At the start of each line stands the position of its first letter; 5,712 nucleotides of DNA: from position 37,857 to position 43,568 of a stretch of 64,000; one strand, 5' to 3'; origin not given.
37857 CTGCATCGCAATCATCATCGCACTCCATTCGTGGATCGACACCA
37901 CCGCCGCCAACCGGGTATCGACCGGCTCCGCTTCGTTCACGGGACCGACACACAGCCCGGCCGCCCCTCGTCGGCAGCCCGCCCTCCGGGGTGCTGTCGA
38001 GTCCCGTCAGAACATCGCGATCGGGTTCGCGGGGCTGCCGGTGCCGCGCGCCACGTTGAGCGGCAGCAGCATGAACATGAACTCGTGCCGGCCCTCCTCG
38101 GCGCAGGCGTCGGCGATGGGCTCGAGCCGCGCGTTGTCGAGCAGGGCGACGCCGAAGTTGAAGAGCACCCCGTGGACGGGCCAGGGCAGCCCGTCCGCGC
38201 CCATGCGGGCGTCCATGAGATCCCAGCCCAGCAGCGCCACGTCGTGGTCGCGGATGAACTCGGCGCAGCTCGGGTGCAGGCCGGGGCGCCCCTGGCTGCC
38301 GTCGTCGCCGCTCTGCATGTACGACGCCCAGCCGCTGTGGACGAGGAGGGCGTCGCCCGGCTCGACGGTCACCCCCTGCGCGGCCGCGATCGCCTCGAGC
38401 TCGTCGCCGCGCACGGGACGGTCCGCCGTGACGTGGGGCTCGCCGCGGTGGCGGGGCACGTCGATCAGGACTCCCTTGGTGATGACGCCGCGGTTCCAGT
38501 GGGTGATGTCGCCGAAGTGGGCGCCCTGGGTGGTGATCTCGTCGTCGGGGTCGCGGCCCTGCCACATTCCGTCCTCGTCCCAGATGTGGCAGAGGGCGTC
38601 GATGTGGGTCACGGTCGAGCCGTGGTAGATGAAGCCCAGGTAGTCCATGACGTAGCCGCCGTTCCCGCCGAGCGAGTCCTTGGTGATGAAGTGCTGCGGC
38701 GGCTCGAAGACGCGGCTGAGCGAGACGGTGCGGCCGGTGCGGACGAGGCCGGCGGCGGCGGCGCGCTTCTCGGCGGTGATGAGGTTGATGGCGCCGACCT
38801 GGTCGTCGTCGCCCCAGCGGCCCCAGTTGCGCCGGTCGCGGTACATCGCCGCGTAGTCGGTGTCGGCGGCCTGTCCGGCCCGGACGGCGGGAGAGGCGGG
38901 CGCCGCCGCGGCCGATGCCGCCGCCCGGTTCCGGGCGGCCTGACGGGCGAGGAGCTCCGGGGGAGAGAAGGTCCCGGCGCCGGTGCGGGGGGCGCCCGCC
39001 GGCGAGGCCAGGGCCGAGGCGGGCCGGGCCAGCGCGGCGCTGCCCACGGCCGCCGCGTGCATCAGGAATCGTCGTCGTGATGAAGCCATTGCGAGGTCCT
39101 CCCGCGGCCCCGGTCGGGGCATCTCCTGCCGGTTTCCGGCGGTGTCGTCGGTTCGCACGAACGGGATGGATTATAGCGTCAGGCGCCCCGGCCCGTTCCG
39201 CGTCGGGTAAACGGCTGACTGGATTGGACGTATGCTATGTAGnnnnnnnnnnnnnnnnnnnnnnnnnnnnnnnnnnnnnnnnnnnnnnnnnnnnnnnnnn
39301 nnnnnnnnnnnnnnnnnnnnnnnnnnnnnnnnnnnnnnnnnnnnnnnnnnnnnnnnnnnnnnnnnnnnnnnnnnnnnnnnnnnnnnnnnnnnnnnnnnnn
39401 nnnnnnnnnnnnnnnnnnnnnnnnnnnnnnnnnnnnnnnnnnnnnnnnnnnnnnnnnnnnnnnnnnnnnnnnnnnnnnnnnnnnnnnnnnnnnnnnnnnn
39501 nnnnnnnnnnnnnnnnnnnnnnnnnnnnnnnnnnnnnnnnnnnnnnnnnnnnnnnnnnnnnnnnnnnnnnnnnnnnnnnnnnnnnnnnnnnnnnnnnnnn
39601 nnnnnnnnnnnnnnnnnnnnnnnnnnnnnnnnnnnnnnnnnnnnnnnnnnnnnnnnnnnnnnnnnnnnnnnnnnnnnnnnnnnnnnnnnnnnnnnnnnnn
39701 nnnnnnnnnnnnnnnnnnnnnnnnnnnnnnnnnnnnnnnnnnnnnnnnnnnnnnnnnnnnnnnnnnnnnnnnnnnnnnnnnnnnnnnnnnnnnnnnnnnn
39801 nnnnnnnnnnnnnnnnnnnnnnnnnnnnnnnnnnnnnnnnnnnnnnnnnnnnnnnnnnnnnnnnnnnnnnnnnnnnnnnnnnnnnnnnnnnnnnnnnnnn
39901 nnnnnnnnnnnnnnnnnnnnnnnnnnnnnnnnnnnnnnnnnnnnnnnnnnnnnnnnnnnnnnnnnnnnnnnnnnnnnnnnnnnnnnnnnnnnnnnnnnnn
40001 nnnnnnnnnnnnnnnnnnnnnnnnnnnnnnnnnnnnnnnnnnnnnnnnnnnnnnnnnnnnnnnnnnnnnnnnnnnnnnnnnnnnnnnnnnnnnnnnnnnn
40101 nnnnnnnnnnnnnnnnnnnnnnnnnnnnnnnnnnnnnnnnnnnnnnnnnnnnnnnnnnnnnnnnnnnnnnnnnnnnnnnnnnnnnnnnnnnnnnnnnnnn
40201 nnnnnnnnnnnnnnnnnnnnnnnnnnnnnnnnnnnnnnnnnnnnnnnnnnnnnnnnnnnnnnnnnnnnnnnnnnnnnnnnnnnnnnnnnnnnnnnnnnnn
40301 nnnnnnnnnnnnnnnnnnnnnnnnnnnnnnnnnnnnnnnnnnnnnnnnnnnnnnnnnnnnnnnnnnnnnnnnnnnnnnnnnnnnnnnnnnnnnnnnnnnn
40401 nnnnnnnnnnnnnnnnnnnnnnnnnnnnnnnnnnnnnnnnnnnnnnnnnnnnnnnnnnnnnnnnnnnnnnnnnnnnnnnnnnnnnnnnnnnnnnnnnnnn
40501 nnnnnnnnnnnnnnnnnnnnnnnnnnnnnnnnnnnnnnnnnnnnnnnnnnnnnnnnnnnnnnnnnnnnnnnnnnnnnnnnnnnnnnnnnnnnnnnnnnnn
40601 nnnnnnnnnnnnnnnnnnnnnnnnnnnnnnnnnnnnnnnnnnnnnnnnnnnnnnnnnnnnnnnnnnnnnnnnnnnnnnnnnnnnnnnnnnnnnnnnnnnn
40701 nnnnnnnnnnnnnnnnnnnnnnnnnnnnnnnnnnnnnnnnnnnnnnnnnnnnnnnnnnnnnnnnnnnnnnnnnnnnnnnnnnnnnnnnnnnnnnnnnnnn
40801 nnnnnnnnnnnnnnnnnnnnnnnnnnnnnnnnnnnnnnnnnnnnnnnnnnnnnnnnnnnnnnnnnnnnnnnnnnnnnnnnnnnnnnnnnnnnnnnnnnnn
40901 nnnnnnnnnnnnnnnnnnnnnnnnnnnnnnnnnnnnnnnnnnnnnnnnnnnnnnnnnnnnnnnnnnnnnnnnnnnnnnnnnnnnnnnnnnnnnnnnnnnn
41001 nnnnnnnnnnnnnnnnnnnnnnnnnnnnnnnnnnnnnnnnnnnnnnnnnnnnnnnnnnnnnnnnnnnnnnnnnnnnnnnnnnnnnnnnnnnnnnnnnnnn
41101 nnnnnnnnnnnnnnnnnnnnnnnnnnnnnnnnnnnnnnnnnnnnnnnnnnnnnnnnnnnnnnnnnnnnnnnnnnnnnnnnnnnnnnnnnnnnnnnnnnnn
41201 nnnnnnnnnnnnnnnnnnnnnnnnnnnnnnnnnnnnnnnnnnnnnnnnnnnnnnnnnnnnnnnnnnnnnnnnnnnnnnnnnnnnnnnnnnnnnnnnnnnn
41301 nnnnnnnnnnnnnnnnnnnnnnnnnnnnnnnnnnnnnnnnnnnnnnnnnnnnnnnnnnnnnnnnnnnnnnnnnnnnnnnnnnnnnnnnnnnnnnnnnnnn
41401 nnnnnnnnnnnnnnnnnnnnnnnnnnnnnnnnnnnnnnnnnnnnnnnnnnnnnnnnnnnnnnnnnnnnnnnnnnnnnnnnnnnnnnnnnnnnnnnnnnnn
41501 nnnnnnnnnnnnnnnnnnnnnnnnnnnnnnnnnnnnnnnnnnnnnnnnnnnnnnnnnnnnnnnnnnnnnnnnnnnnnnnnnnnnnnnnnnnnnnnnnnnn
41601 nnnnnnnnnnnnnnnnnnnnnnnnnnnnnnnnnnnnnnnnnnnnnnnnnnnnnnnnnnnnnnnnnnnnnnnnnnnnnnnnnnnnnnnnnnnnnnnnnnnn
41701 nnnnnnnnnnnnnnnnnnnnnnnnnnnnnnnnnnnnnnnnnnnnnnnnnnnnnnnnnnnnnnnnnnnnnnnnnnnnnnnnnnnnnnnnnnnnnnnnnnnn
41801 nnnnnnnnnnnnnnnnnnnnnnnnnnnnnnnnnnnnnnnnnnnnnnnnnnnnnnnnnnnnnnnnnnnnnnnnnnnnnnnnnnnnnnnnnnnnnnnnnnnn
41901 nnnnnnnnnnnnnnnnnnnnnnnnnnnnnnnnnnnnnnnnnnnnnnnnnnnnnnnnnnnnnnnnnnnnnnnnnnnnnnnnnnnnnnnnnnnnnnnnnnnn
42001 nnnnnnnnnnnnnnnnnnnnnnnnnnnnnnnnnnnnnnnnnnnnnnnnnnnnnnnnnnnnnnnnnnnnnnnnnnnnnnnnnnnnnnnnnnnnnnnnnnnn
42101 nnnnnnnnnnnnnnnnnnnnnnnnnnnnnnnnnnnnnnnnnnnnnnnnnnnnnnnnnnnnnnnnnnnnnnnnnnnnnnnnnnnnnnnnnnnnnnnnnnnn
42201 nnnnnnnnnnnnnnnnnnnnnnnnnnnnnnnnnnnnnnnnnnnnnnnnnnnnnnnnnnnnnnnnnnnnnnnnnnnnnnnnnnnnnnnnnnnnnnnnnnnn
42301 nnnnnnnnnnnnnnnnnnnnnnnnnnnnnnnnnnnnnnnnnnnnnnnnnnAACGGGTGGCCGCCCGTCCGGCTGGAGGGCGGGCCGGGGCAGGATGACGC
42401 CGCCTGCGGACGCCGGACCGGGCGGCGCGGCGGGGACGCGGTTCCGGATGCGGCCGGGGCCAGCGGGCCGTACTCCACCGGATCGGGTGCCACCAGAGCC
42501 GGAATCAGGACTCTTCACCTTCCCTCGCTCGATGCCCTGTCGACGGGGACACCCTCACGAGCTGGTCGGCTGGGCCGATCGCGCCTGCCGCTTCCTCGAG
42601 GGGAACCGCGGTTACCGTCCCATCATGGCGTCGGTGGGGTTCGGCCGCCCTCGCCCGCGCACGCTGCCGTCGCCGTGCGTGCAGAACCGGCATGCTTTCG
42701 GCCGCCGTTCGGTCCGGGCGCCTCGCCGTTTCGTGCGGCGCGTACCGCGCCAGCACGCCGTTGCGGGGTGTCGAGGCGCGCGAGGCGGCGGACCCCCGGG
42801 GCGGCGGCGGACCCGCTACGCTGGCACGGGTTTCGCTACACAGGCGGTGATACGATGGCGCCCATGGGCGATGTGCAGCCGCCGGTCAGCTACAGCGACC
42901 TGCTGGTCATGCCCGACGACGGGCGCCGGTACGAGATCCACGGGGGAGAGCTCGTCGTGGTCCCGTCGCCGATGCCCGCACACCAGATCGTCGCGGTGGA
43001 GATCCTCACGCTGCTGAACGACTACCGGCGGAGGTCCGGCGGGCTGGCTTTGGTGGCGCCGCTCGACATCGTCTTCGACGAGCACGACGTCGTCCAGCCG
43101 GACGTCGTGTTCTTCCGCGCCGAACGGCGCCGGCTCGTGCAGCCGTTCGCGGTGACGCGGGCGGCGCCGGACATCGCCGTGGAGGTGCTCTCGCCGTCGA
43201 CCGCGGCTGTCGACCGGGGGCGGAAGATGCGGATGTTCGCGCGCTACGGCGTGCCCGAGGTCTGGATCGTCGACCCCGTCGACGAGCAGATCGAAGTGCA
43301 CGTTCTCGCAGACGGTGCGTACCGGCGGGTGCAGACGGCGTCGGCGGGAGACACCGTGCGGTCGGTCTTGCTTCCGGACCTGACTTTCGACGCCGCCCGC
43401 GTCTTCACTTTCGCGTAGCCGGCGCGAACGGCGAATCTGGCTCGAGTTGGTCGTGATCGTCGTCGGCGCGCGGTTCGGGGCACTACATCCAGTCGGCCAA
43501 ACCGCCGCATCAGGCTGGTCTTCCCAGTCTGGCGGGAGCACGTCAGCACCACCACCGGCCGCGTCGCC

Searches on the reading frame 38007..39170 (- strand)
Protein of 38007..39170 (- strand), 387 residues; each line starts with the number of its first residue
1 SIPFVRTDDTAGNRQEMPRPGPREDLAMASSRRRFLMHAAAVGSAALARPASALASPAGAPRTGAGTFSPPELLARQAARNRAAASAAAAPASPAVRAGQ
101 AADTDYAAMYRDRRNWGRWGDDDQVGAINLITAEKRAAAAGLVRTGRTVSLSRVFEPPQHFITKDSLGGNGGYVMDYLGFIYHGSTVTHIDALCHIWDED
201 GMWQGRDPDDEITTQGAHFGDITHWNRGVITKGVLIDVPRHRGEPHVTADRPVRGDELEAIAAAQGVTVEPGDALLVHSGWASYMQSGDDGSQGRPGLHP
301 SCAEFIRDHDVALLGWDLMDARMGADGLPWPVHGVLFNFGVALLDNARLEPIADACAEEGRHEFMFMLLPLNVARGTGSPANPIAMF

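Call 41: search_protein_families(library=pfam, proteins=[window:38007-39170:-], max_evalue=0.0001)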
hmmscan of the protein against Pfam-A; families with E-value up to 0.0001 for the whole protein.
window:38007-39170:- (387 aa): 1 family
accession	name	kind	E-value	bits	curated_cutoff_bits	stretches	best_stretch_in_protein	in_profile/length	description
PF04199.19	Cyclase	-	1.1e-16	61.8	23.1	1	183-319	25-138/142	Putative cyclase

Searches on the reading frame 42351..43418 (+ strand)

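Call 63: search_protein_families(library=pfam, proteins=[window:42351-43418:+], max_evalue=0.0001)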
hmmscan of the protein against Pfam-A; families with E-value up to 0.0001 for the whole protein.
window:42351-43418:+ (355 aa): 1 family
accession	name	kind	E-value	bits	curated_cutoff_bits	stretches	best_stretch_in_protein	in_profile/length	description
PF05685.18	Uma2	-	3.7e-35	121.4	27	1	183-347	3-170/172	Putative restriction endonuclease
